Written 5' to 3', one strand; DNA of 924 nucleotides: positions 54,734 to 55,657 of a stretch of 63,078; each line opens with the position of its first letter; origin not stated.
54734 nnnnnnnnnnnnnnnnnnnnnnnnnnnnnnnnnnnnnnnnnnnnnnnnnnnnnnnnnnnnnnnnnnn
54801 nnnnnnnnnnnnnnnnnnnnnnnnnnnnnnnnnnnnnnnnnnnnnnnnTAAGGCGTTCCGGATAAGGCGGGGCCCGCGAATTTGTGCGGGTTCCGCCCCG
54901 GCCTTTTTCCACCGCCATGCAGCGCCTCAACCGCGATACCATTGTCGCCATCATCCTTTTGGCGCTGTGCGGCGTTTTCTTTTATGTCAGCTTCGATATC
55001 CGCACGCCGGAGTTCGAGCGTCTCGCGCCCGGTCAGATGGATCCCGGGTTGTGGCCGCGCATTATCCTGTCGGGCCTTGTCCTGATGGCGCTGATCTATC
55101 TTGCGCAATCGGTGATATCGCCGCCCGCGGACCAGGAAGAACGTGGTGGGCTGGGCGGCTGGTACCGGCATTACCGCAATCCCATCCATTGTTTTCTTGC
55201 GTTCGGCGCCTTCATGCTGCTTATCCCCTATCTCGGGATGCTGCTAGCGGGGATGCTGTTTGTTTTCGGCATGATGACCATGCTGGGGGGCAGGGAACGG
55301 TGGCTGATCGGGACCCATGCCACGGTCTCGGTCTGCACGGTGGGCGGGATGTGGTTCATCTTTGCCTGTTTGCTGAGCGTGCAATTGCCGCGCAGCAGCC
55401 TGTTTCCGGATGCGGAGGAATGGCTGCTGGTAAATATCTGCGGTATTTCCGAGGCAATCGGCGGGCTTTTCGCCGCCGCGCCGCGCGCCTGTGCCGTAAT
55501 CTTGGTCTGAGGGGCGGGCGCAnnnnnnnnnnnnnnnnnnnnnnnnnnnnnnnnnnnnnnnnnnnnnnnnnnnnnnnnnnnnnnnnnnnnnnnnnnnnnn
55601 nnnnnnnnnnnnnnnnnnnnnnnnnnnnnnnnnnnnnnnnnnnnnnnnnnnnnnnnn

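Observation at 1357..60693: Non-mobile 'decarboxylase island': at least six mechanistically distinct decarboxylase-capable families are co-amplified in about 60 kb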

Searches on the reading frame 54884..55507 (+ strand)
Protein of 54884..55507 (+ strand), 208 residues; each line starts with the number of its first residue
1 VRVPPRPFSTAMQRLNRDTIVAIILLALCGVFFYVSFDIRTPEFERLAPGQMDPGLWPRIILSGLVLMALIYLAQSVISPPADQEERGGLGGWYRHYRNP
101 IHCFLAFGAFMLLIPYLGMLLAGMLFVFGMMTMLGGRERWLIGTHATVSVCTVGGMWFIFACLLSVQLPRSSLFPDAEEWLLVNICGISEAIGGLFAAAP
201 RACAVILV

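Call 11: search_protein_families(library=pfam, proteins=[window:54884-55507:+], max_evalue=0.1)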
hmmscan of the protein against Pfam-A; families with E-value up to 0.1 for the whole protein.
window:54884-55507:+ (208 aa): 1 family
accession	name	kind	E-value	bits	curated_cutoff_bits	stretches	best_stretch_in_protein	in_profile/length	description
PF07331.16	TctB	-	1.1e-18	68.2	29.1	1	20-169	2-137/137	Tripartite tricarboxylate transporter TctB family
